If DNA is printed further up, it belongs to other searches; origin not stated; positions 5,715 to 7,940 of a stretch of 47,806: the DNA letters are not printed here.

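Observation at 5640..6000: Iteron cluster plus 16-bp AT-centred palindrome adjacent to the primase/helicase gene: putative replication origin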

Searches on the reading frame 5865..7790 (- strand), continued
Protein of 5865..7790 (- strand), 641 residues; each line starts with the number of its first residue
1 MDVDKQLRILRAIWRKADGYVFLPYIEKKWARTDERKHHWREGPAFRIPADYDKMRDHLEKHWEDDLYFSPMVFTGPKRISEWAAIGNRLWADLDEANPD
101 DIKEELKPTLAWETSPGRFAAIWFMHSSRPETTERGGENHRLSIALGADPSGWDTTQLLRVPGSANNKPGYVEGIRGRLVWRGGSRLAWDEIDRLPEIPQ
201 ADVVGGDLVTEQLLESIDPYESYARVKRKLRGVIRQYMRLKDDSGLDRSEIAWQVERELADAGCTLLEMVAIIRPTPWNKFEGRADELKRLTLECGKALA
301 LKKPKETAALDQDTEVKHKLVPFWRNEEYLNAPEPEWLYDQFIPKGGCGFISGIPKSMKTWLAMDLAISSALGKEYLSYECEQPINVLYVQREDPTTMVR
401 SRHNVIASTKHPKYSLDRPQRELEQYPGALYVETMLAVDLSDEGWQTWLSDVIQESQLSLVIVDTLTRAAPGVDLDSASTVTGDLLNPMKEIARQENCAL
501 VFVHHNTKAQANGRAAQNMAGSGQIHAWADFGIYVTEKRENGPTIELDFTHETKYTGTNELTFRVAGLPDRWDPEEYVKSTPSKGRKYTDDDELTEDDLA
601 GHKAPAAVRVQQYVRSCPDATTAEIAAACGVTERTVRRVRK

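Call 29: find_homologous_proteins(query=window:5865-7790:-, max_evalue=1e-20)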
Query window:5865-7790:- (641 aa): 687 proteins with E <= 1e-20 among 8000 candidates; the best 120 are listed.
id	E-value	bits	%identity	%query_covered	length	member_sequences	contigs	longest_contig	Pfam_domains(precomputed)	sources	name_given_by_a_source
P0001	0.0e+0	1497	100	100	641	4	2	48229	PF16793.11,PF13481.13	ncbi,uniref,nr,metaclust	ncbi:RecA-like DNA recombinase [Mycobacterium phage Muddy]|uniref:RecA-like DNA recombinase n=2 Tax=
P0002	0.0e+0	1276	85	100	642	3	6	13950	PF16793.11,PF13481.13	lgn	-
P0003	0.0e+0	1258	83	100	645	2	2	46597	PF16793.11,PF13481.13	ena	-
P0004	0.0e+0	1011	69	100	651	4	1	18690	PF16793.11,PF13481.13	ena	-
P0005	5.7e-291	985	66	100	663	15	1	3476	PF16793.11,PF13481.13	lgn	-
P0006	1.3e-290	983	66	100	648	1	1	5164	PF16793.11,PF13481.13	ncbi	-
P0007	1.4e-289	980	65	100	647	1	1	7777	PF16793.11,PF13481.13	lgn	-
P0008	1.7e-288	976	67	100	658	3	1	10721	PF16793.11,PF13481.13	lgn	-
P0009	7.1e-287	971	65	100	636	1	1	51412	PF16793.11,PF13481.13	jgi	jgi:hypothetical protein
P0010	1.0e-285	967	65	100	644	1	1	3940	PF16793.11,PF13481.13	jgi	-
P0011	2.2e-280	950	64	100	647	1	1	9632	PF16793.11,PF13481.13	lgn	-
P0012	4.6e-279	945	64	100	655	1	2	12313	PF16793.11,PF13481.13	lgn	-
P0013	8.4e-279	944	63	100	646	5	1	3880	PF16793.11,PF13481.13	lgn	-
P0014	7.5e-278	941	63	99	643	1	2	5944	PF16793.11,PF13481.13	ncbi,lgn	-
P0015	3.6e-276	936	63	100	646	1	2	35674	PF16793.11,PF13481.13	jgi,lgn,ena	jgi:hypothetical protein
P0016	1.8e-275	933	63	100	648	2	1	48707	PF16793.11,PF13481.13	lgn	-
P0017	3.1e-275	933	63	100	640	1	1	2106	PF16793.11,PF13481.13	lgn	-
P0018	7.4e-275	931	63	100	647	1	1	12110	PF16793.11,PF13481.13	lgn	-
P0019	2.5e-271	920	62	100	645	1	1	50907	PF16793.11,PF13481.13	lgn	-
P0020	7.4e-269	912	62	99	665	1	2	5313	PF16793.11,PF13481.13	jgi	jgi:AAA domain/RepB DNA-primase from phage plasmid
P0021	1.1e-265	901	61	100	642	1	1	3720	PF16793.11,PF13481.13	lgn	-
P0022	1.1e-265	901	62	100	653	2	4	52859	PF16793.11,PF13481.13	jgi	jgi:hypothetical protein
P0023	6.1e-265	899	60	100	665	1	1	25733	PF16793.11,PF13481.13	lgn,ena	-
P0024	1.9e-263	894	61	100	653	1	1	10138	PF16793.11,PF13481.13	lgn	-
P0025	5.4e-263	892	61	100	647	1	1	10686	PF16793.11,PF13481.13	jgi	jgi:hypothetical protein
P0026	6.2e-263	892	61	100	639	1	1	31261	PF16793.11,PF13481.13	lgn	-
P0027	2.0e-261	887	60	99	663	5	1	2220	PF16793.11,PF13481.13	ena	-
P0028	2.6e-259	880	62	100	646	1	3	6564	PF16793.11,PF13481.13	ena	-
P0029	1.3e-256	871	60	100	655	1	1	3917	PF16793.11,PF13481.13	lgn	-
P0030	3.7e-254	863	60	100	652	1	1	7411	PF16793.11,PF13481.13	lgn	-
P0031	4.6e-242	823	58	99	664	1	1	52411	PF16793.11,PF13481.13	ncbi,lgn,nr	ncbi:RecA-like DNA recombinase [Mycobacterium phage JacoRen57]|nr:RecA-like DNA recombinase [Mycobac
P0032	6.8e-242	822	56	100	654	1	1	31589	PF16793.11,PF13481.13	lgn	-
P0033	1.0e-239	815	59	95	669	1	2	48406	PF16793.11,PF13481.13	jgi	jgi:hypothetical protein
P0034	1.7e-235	801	67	81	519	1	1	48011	PF13481.13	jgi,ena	-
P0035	2.5e-227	774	55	100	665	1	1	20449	PF16793.11,PF13481.13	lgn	-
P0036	6.1e-222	756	58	91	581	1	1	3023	PF16793.11,PF13481.13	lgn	-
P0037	7.1e-210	717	54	95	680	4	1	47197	PF16793.11,PF13481.13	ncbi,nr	ncbi:RecA-like DNA recombinase [Gordonia phage Yakult]|nr:RecA-like DNA recombinase [Gordonia phage 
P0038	1.1e-209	716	54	91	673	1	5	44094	PF16793.11,PF13481.13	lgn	-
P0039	7.2e-207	707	55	89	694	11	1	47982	PF16793.11,PF13481.13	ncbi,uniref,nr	ncbi:RecA-like DNA recombinase [Gordonia phage Pons]|uniref:RecA-like DNA recombinase n=1 Tax=Gordon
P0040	4.3e-204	698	52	96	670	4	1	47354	PF16793.11,PF13481.13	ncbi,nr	ncbi:DNA primase/helicase [Gordonia phage Orla]|nr:DNA primase/helicase [Gordonia phage Orla]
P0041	3.0e-198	678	52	91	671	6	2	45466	PF16793.11,PF13481.13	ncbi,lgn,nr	ncbi:DNA primase/helicase [Gordonia phage Survivors]|nr:DNA primase/helicase [Gordonia phage Survivo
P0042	9.3e-198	677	54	91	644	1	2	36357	PF16793.11,PF13481.13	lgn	-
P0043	1.5e-197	676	52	90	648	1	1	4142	PF16793.11,PF13481.13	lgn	-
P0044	6.4e-197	674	53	90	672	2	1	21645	PF16793.11,PF13481.13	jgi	jgi:hypothetical protein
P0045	2.2e-196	672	53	89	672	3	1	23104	PF16793.11,PF13481.13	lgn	-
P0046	6.6e-196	670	53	90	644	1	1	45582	PF16793.11,PF13481.13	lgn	-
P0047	1.6e-195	669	53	89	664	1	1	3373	PF16793.11,PF13481.13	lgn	-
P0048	1.2e-194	666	53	90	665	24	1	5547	PF16793.11,PF13481.13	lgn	-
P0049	5.0e-194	664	50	93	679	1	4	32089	PF16793.11,PF13481.13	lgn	-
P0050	1.4e-193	663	52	90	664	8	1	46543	PF16793.11,PF13481.13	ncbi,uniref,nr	ncbi:RecA-like DNA recombinase [Gordonia phage Agatha]|uniref:RecA-like DNA recombinase n=1 Tax=Gord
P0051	6.1e-192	657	52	89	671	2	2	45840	PF16793.11,PF13481.13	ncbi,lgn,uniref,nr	ncbi:RecA-like DNA recombinase [Gordonia phage Dre3]|uniref:RecA-like DNA recombinase n=1 Tax=Gordon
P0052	4.5e-190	651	51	90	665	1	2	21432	PF16793.11,PF13481.13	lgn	-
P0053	1.5e-189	649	51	90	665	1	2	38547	PF16793.11,PF13481.13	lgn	-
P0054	3.3e-187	642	51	90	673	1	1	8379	PF16793.11,PF13481.13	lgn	-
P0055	2.0e-183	629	48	99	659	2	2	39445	PF16793.11,PF13481.13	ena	-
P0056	4.1e-179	615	47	99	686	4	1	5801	PF16793.11,PF13481.13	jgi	jgi:hypothetical protein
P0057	5.4e-175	601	49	90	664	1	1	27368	PF16793.11,PF13481.13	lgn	-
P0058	1.6e-174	600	49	90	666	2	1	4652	PF16793.11,PF13481.13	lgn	-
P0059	1.3e-173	597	47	95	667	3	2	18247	PF16793.11,PF13481.13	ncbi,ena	-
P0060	3.9e-173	595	46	100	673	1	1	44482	PF08279.19,PF16793.11,PF08220.19,PF13481.13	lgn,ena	-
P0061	8.4e-173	594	45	100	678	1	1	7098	PF16793.11,PF13481.13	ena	-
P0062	3.4e-172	592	46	100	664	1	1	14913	PF16793.11,PF13481.13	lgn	-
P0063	1.8e-171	590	48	90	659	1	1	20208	PF16793.11,PF13481.13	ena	-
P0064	3.6e-171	589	46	100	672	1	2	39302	PF16793.11,PF13481.13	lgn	-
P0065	4.8e-171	588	49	90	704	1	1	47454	PF16793.11,PF13481.13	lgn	-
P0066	1.5e-168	580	46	90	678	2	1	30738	PF16793.11,PF13481.13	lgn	-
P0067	2.1e-167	576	45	99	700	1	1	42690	PF16793.11,PF13481.13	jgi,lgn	jgi:hypothetical protein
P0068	4.5e-167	575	44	99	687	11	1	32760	PF16793.11,PF13481.13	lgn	-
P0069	1.3e-166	574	44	100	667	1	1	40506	PF16793.11,PF13481.13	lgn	-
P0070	2.0e-152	527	44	88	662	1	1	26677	PF16793.11,PF13481.13,PF01726.23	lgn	-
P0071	3.7e-150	519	40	99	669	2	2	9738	PF16793.11,PF13481.13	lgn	-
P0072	4.1e-149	516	63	54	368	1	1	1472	PF13481.13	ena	-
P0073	1.1e-145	505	40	100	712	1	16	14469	PF16793.11,PF13481.13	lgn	-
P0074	3.8e-143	496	41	98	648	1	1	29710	PF16793.11,PF13481.13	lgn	-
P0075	8.1e-142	492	44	89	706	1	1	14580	PF16793.11,PF13481.13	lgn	-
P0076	8.7e-142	492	43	88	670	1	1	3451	PF16793.11,PF13481.13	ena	-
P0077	1.5e-138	481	42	86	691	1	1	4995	PF16793.11,PF13481.13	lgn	-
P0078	1.4e-134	468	42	85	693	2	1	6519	PF16793.11,PF13481.13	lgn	-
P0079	8.7e-133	462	42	88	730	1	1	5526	PF16793.11,PF13481.13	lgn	-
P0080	1.5e-132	461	39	88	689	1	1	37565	PF16793.11,PF13481.13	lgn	-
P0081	3.8e-132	460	41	86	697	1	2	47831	PF16793.11,PF13481.13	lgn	-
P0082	1.3e-131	458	40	88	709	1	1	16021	PF16793.11,PF13481.13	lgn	-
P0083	5.6e-131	456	42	88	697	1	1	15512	PF16793.11,PF13481.13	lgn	-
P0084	1.5e-130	455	42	84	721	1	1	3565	PF16793.11,PF13481.13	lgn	-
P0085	4.1e-129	450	41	88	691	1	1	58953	PF16793.11,PF13481.13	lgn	-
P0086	7.1e-129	449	41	85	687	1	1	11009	PF16793.11,PF13481.13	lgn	-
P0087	4.6e-128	446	39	88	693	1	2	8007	PF16793.11,PF13481.13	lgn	-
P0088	8.9e-128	445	40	89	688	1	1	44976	PF16793.11,PF13481.13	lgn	-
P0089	4.1e-127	443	40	83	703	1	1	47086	PF16793.11,PF13481.13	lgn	-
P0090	6.6e-127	442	40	89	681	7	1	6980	PF16793.11,PF13481.13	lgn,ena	-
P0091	9.8e-127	442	41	89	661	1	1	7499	PF16793.11,PF13481.13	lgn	-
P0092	1.5e-126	441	40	88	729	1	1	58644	PF16793.11,PF13481.13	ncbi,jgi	jgi:hypothetical protein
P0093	2.1e-126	441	40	85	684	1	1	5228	PF16793.11,PF13481.13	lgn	-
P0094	2.6e-126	441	39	85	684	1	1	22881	PF16793.11,PF13481.13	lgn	-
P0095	4.3e-126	440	41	85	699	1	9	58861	PF16793.11,PF13481.13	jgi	jgi:hypothetical protein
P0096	5.9e-126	439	40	88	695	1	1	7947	PF16793.11,PF13481.13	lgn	-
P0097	6.8e-126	439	40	91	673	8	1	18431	PF16793.11,PF13481.13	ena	-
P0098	9.5e-126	439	40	88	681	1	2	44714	PF16793.11,PF13481.13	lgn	-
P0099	1.3e-125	438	40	84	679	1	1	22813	PF16793.11,PF13481.13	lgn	-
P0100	4.6e-125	436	40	88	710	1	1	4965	PF16793.11,PF13481.13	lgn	-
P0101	5.6e-125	436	39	92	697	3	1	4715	PF16793.11,PF13481.13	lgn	-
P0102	6.1e-125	436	38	98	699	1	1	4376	PF16793.11,PF13481.13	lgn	-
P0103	1.3e-124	435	42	84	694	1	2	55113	PF16793.11,PF13481.13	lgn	-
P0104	2.1e-124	434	39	90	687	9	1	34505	PF16793.11,PF13481.13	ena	-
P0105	6.4e-124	433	40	88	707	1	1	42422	PF16793.11,PF13481.13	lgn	-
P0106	1.4e-123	432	39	95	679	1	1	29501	PF16793.11,PF13481.13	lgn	-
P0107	1.6e-123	431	40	88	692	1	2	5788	PF16793.11,PF13481.13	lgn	-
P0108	2.4e-123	431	39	85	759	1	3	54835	PF16793.11,PF13481.13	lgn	-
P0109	3.1e-123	430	41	90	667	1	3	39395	PF16793.11,PF13481.13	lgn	-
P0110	3.1e-123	430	39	89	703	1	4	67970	PF16793.11,PF13481.13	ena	-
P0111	3.8e-123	430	40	89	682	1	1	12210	PF16793.11,PF13481.13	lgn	-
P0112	4.3e-123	430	37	99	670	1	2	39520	PF16793.11,PF13481.13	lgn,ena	-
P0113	4.6e-123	430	40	83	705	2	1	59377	PF16793.11,PF13481.13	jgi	jgi:hypothetical protein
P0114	5.7e-123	429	38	89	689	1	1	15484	PF16793.11,PF13481.13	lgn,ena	-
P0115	7.2e-123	429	40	86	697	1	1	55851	PF16793.11,PF13481.13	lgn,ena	-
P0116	1.0e-122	429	39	85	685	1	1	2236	PF16793.11,PF13481.13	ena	-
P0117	1.1e-122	428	39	89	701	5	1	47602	PF16793.11,PF13481.13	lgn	-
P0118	1.3e-122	428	41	83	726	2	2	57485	PF16793.11,PF13481.13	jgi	jgi:hypothetical protein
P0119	2.6e-122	427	39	90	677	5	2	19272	PF16793.11,PF13481.13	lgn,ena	-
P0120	3.8e-122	427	39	88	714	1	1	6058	PF16793.11,PF13481.13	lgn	-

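Call 31: find_encoding_contigs(protein=P0002, flank=3000, max_places=1)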
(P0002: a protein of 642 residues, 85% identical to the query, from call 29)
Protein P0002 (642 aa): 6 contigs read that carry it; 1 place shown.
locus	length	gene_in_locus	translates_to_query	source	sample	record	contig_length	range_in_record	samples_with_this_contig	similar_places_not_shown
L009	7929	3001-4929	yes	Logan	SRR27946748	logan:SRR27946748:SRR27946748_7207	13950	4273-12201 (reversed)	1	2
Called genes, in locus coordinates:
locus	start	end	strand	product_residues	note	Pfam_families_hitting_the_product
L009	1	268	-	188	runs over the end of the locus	-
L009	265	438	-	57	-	-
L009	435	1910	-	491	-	PF00176:SNF2-rel_dom, PF00271:Helicase_C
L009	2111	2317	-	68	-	-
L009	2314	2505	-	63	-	-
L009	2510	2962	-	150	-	-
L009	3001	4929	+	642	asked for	PF16793:RepB_primase, PF13481:AAA_25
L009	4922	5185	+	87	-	-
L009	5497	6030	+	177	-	-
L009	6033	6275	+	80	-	-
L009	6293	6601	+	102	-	-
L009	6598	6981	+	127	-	-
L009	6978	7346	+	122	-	PF25185:Tad3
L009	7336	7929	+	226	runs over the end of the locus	PF12773:DZR (faint)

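Call 34: find_encoding_contigs(protein=P0008, flank=3000, max_places=1)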
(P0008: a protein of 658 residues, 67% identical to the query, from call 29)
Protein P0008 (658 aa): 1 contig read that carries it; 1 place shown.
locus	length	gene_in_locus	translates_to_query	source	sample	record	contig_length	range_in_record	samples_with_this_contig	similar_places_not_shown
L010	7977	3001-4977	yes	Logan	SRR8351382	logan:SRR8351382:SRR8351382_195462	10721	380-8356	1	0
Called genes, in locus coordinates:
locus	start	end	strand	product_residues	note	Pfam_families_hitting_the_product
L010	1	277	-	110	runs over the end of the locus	-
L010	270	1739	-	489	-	PF00176:SNF2-rel_dom, PF00271:Helicase_C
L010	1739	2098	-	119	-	-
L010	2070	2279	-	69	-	-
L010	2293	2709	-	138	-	-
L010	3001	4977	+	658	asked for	PF16793:RepB_primase, PF13481:AAA_25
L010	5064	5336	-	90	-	-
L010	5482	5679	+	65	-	-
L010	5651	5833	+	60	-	-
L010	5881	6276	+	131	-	-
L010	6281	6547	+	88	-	-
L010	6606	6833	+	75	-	-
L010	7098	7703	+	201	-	-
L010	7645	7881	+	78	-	-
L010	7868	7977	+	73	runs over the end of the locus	-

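Call 35: find_encoding_contigs(protein=P0022, flank=3000, max_places=1)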
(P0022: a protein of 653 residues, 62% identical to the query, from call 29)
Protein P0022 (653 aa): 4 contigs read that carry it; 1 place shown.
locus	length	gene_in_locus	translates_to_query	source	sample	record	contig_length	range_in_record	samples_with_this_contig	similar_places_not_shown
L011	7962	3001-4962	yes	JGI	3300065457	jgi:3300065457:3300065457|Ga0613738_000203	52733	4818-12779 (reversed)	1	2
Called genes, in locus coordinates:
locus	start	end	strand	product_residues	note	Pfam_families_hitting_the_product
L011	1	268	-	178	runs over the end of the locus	-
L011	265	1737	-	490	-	PF00176:SNF2-rel_dom, PF00271:Helicase_C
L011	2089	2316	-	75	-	-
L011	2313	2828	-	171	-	-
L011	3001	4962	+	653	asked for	PF16793:RepB_primase, PF13481:AAA_25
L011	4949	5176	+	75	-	-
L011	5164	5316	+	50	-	-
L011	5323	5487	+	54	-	-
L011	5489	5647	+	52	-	-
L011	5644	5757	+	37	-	-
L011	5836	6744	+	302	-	-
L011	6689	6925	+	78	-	-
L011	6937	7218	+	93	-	-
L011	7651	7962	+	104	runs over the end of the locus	-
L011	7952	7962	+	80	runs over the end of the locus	-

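Call 36: find_encoding_contigs(protein=P0032, flank=3000, max_places=1)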
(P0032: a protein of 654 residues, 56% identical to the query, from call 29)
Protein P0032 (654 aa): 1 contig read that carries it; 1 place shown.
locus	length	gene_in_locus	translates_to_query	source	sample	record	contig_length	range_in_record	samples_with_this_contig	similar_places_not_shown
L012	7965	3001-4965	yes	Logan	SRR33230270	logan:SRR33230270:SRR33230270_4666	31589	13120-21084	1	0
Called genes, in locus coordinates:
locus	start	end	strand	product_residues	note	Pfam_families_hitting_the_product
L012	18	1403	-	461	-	PF00176:SNF2-rel_dom, PF00271:Helicase_C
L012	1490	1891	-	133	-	-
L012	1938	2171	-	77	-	-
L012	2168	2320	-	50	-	-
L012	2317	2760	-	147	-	-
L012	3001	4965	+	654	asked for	PF16793:RepB_primase, PF13481:AAA_25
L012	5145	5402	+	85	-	-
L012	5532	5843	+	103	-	-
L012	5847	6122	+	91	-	-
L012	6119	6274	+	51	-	-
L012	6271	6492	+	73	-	-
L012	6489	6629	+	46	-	-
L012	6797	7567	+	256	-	-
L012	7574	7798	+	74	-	-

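Call 37: find_encoding_contigs(protein=P0018, flank=3000, max_places=1)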
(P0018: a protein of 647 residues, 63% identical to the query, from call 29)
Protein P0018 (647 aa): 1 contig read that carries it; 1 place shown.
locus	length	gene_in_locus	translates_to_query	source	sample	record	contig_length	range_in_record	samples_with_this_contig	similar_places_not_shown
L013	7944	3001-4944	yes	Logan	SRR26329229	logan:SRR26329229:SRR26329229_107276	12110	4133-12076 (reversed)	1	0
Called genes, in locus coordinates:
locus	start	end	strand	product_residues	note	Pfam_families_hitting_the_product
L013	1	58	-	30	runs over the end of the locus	?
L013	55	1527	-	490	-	PF00176:SNF2-rel_dom, PF04851:ResIII, PF00271:Helicase_C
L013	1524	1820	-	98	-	-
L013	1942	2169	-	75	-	-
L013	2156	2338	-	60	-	-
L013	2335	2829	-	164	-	-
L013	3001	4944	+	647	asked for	PF16793:RepB_primase, PF13481:AAA_25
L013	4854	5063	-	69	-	-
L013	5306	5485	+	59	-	-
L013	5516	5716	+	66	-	-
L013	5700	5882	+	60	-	-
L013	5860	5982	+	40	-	-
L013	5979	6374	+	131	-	PF24238:CDGP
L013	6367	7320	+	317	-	-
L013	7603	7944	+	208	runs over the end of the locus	-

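Call 38: find_encoding_contigs(protein=P0025, flank=3000, max_places=1)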
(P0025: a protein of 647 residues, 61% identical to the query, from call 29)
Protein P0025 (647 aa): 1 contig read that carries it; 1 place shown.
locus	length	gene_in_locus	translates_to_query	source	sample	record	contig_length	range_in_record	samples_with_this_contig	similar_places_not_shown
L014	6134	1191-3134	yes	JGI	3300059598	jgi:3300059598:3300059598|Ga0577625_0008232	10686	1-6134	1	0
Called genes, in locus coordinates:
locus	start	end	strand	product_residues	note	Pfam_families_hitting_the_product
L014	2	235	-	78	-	?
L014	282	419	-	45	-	-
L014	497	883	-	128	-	-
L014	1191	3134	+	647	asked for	PF16793:RepB_primase, PF13481:AAA_25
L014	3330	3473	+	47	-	-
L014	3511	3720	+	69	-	-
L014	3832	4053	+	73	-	-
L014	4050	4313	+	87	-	-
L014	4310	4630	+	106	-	-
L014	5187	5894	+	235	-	-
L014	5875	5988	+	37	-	-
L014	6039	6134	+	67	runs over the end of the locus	-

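Call 39: find_encoding_contigs(protein=P0003, flank=3000, max_places=1)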
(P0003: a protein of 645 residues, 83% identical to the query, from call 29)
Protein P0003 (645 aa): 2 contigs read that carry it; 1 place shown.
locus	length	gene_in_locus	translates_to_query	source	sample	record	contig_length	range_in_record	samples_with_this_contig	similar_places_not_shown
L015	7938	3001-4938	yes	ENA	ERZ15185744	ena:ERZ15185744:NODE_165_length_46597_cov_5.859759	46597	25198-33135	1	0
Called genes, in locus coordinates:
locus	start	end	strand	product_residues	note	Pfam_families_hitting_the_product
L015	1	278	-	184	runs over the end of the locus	-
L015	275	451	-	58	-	-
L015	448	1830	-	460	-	PF00176:SNF2-rel_dom, PF00271:Helicase_C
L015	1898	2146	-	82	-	-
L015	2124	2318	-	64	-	-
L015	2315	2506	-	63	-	-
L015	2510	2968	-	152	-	-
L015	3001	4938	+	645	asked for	PF16793:RepB_primase, PF13481:AAA_25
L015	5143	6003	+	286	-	-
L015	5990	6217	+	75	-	-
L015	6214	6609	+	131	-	-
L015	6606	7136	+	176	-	-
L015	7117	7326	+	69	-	-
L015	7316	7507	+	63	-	-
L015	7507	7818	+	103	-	-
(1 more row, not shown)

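Call 40: find_encoding_contigs(protein=P0004, flank=3000, max_places=1)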
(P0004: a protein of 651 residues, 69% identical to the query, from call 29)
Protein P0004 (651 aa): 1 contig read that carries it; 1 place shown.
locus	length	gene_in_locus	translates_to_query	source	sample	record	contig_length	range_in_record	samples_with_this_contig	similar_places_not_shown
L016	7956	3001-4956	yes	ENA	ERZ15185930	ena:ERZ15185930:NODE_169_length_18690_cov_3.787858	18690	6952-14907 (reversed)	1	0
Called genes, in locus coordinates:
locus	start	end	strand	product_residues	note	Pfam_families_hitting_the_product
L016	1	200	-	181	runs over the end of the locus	-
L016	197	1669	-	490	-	PF00176:SNF2-rel_dom, PF04851:ResIII (weak), PF00271:Helicase_C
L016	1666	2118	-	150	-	-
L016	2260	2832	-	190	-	-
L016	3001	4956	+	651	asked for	PF16793:RepB_primase, PF13481:AAA_25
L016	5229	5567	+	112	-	-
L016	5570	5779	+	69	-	-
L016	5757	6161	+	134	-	PF24238:CDGP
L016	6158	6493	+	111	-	-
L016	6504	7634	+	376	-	-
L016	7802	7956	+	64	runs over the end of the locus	-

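Call 41: find_encoding_contigs(protein=P0009, flank=3000, max_places=1)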
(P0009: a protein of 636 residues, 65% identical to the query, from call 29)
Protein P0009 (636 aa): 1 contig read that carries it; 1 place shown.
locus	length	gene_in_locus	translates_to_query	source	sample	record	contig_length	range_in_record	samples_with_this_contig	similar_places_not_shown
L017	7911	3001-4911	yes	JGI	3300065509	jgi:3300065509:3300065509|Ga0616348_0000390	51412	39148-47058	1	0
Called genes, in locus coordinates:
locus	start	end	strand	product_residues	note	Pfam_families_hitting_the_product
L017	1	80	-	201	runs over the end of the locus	-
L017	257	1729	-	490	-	PF00176:SNF2-rel_dom, PF00271:Helicase_C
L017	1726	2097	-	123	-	-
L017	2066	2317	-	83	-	-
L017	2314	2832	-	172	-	-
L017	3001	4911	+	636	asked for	PF16793:RepB_primase, PF13481:AAA_25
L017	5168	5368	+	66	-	-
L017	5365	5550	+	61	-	-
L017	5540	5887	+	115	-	-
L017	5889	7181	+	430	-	-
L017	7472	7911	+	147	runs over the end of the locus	-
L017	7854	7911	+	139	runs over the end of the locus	-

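Call 42: find_encoding_contigs(protein=P0015, flank=3000, max_places=1)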
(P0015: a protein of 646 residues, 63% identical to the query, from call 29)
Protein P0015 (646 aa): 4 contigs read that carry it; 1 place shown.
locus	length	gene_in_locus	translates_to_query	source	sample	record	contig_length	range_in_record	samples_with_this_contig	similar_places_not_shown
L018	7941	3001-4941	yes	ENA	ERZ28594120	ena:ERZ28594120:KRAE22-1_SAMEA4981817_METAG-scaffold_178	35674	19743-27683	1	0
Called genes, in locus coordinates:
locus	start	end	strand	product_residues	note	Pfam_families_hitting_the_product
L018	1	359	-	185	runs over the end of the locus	-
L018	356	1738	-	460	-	PF00176:SNF2-rel_dom, PF00271:Helicase_C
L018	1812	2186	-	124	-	-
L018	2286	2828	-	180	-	-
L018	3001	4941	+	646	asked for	PF16793:RepB_primase, PF13481:AAA_25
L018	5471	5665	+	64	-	-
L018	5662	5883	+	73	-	-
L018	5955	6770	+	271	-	-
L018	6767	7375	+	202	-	PF01083:Cutinase (weak), PF08237:PE-PPE (weak)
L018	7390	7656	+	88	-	-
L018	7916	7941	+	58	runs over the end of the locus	-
